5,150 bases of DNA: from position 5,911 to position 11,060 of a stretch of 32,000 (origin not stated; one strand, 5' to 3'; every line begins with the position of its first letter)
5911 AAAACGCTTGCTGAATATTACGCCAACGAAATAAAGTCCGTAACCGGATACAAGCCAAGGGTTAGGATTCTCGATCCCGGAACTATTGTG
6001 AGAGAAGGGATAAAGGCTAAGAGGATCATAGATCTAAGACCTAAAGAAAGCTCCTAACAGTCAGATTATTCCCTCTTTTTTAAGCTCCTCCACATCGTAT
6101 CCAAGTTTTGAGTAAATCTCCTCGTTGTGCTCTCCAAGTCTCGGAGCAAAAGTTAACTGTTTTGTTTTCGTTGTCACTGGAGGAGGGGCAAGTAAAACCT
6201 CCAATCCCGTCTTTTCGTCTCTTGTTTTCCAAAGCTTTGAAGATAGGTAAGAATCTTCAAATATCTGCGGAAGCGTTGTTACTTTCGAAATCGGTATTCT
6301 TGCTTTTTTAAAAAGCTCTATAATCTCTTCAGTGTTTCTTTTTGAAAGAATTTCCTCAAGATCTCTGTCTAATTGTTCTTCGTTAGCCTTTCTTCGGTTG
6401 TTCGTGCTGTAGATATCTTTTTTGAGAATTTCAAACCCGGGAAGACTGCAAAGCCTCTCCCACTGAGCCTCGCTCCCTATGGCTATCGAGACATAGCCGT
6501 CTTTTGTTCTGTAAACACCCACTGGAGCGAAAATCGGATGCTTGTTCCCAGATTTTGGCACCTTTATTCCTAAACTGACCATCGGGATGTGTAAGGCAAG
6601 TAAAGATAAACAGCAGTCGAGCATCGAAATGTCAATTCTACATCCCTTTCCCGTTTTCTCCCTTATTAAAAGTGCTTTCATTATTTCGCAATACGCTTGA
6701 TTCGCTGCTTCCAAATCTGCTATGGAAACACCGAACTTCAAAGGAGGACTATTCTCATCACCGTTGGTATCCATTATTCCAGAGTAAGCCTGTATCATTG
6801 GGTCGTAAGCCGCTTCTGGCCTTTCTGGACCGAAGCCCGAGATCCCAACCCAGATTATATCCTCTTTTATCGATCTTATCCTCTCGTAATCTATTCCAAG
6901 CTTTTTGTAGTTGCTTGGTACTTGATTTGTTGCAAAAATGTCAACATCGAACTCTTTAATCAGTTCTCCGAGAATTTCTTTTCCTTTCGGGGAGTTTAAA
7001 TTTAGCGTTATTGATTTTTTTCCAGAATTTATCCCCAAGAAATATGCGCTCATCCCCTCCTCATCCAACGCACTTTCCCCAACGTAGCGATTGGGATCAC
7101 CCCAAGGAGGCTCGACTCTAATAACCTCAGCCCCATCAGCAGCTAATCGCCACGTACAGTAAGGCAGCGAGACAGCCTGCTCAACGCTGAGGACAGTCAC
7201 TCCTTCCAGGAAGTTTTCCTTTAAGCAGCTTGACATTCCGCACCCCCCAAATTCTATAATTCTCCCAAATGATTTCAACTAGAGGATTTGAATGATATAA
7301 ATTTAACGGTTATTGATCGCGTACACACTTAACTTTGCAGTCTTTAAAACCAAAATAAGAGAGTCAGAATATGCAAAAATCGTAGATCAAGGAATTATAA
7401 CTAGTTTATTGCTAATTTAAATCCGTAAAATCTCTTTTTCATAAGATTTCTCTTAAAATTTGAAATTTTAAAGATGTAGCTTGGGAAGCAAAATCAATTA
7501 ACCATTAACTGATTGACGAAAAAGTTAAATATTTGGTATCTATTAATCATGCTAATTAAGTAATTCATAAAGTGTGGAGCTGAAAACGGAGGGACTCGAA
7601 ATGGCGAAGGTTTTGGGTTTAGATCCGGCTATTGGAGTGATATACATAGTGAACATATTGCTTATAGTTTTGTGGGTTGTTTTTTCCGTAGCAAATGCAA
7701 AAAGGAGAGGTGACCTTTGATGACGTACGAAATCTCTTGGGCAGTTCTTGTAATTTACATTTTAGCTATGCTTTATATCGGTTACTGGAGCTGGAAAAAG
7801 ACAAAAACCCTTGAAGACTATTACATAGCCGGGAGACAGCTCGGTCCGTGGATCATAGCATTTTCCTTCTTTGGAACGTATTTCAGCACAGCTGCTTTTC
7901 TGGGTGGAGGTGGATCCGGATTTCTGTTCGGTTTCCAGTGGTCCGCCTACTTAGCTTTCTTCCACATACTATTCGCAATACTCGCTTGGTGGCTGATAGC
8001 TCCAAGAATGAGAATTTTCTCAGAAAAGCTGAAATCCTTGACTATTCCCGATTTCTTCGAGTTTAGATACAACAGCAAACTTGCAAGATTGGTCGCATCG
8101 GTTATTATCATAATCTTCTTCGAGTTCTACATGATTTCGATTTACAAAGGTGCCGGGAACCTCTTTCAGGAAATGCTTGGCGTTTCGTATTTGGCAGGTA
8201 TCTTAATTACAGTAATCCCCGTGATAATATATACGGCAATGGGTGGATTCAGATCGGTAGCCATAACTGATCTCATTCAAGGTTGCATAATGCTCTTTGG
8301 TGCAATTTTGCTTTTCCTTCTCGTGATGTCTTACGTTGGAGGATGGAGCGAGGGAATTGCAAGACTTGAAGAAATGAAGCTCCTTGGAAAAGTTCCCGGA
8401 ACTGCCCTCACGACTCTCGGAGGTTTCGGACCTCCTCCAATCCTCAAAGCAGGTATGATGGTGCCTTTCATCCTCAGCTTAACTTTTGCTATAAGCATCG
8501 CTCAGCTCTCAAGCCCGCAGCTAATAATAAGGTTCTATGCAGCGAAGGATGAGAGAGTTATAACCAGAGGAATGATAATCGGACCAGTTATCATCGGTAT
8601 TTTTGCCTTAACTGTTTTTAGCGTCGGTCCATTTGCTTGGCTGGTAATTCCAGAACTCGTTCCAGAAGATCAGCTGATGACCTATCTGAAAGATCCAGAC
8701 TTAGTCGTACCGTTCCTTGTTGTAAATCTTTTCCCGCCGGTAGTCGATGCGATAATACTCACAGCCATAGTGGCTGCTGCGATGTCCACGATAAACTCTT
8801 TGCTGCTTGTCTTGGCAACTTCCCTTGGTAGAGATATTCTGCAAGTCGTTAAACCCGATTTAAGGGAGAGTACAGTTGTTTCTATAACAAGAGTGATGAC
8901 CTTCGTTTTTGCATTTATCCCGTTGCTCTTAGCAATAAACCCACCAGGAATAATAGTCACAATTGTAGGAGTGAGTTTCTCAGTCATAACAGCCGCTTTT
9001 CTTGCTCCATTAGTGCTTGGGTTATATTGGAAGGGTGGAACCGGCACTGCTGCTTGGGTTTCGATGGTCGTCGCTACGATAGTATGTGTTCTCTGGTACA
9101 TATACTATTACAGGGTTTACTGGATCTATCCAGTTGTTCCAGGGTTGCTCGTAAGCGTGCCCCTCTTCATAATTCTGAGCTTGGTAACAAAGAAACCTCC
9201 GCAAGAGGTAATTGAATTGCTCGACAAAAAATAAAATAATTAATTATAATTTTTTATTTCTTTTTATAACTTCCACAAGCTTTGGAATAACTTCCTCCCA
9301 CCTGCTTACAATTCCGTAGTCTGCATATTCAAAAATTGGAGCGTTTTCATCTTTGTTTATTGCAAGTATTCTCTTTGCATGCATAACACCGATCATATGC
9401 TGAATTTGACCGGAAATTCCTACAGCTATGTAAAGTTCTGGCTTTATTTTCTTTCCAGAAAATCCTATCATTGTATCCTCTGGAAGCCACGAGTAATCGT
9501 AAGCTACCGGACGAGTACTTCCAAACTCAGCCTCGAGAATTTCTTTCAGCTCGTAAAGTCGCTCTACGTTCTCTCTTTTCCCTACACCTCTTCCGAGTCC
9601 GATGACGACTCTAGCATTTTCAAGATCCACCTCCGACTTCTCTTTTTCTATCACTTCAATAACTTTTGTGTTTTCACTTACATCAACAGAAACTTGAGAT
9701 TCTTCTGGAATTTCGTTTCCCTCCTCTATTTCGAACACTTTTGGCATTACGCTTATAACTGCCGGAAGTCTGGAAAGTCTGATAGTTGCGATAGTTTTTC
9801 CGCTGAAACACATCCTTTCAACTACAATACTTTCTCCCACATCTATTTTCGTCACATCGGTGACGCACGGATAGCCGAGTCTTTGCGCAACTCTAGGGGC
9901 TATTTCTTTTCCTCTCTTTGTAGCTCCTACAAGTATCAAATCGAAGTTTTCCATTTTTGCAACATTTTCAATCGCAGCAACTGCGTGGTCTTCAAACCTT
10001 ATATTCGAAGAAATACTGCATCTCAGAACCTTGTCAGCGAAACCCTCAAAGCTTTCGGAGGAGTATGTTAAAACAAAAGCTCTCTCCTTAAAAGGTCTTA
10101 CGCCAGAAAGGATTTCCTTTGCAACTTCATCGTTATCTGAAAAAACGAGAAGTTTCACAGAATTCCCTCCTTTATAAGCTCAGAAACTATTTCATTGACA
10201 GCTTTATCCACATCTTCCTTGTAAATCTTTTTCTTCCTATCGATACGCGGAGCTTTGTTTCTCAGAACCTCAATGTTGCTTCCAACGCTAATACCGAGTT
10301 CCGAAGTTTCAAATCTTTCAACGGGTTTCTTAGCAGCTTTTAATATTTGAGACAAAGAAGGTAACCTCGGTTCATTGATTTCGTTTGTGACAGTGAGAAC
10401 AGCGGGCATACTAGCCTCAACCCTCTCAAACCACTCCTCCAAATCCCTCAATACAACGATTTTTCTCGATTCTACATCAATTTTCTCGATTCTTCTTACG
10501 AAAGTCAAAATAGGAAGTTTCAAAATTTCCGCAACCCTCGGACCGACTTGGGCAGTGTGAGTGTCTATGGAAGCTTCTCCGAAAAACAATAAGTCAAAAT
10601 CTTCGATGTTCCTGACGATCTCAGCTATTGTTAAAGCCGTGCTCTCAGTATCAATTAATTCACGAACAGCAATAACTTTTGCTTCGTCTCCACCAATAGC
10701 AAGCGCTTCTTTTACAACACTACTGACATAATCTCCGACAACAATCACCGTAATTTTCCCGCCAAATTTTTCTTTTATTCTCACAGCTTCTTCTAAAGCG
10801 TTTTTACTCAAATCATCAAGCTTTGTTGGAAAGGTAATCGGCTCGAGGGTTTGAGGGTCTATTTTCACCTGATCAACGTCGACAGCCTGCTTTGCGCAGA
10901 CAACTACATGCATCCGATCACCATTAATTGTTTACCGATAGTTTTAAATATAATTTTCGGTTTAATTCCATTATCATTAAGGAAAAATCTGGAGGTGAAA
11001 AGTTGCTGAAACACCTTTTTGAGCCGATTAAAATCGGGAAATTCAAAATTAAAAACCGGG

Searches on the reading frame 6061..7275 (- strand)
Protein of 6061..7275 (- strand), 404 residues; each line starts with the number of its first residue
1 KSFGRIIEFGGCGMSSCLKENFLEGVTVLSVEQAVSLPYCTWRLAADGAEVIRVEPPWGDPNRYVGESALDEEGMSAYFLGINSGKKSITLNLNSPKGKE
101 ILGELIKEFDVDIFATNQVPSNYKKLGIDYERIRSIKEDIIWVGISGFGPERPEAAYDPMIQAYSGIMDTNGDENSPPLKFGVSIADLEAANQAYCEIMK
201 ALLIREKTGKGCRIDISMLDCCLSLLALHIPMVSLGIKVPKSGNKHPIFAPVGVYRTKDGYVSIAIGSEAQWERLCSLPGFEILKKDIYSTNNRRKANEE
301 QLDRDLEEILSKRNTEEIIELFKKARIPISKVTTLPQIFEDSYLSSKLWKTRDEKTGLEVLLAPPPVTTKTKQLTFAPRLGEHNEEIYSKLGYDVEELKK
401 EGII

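Call 46: search_protein_families(library=pfam, proteins=[window:6061-7275:-], max_evalue=0.00001)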
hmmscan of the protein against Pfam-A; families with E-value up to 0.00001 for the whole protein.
window:6061-7275:- (404 aa): 1 family
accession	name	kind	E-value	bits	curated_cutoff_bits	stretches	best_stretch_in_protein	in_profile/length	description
PF02515.22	CoA_transf_3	-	5.1e-88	296.1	23.3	1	23-384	1-366/366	CoA-transferase family III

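Call 57: search_protein_families(library=ncbifam, proteins=[window:6061-7275:-], max_evalue=1e-10)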
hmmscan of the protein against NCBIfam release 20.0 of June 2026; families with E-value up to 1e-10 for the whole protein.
window:6061-7275:- (404 aa): 7 families
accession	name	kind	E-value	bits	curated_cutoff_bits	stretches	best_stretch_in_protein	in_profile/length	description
NF052585.1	SucGlutTfsCaiB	equivalog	3.9e-56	190.3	750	1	20-391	5-388/394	succinate--glutarate CoA-transferase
NF041294.1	Scnl_mescCoAtase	equivalog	1.8e-55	188.6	700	1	23-388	4-380/381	succinyl-CoA:mesaconate CoA-transferase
NF003809.0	PRK05398.1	subfamily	2.4e-51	174.6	442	2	22-227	4-209/416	formyl-CoA transferase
NF008511.0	PRK11430.1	equivalog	6.8e-51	173.6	522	1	23-333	10-321/381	CoA:oxalate CoA-transferase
TIGR03253.1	oxalate_frc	equivalog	1.4e-49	169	504.2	1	23-400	4-409/416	formyl-CoA transferase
NF002914.1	PRK03525.1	equivalog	2e-30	106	413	1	23-400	10-390/400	L-carnitine CoA-transferase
TIGR04253.1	mesacon_CoA_iso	equivalog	1.2e-12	47.6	725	1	23-388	3-380/403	2-methylfumaryl-CoA isomerase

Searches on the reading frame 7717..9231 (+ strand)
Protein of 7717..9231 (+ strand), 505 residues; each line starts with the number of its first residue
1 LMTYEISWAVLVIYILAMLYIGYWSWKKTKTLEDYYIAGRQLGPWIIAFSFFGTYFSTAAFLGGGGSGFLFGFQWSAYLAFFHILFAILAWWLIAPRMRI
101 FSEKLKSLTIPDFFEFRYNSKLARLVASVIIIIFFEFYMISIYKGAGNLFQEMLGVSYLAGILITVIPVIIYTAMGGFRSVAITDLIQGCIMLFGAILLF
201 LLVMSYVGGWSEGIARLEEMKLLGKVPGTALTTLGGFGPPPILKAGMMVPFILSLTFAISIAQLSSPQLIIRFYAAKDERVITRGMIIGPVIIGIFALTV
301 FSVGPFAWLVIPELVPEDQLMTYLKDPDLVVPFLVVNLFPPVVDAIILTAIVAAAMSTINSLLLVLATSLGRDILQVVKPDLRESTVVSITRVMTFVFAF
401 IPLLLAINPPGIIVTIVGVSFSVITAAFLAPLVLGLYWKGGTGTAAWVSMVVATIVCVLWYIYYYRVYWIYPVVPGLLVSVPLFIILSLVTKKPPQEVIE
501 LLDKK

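Call 46: search_protein_families(library=pfam, proteins=[window:7717-9231:+], max_evalue=0.00001)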
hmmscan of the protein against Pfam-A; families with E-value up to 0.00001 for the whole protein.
window:7717-9231:+ (505 aa): 1 family
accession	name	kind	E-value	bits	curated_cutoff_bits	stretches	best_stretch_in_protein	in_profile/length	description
PF00474.23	SSF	-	1.1e-72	245.6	22.8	1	35-451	1-404/406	Sodium:solute symporter family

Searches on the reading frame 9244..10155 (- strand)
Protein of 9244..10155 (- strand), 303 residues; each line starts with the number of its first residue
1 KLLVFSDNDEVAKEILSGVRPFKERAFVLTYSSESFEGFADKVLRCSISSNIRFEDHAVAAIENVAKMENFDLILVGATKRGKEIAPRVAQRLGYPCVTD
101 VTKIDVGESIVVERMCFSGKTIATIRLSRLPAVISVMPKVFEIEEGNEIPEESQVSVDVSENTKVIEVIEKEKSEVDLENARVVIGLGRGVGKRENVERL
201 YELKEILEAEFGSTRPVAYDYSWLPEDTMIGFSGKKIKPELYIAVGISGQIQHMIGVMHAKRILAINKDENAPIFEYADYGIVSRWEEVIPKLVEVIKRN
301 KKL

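Call 46: search_protein_families(library=pfam, proteins=[window:9244-10155:-], max_evalue=0.00001)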
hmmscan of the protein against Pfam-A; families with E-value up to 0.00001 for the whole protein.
window:9244-10155:- (303 aa): 2 families
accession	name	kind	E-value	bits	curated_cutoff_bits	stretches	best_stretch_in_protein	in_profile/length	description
PF00766.25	ETF_alpha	-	9.2e-29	99.7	27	1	177-257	1-80/81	Electron transfer flavoprotein FAD-binding domain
PF01012.27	ETF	-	7.2e-25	88.3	26.7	1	58-157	77-173/181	Electron transfer flavoprotein domain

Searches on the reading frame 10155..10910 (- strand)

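Call 46: search_protein_families(library=pfam, proteins=[window:10155-10910:-], max_evalue=0.00001)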
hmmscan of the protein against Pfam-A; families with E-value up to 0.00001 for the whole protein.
window:10155-10910:- (251 aa): 1 family
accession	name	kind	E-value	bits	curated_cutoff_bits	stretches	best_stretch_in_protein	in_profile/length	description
PF01012.27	ETF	-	4.4e-33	115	26.7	1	29-204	11-180/181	Electron transfer flavoprotein domain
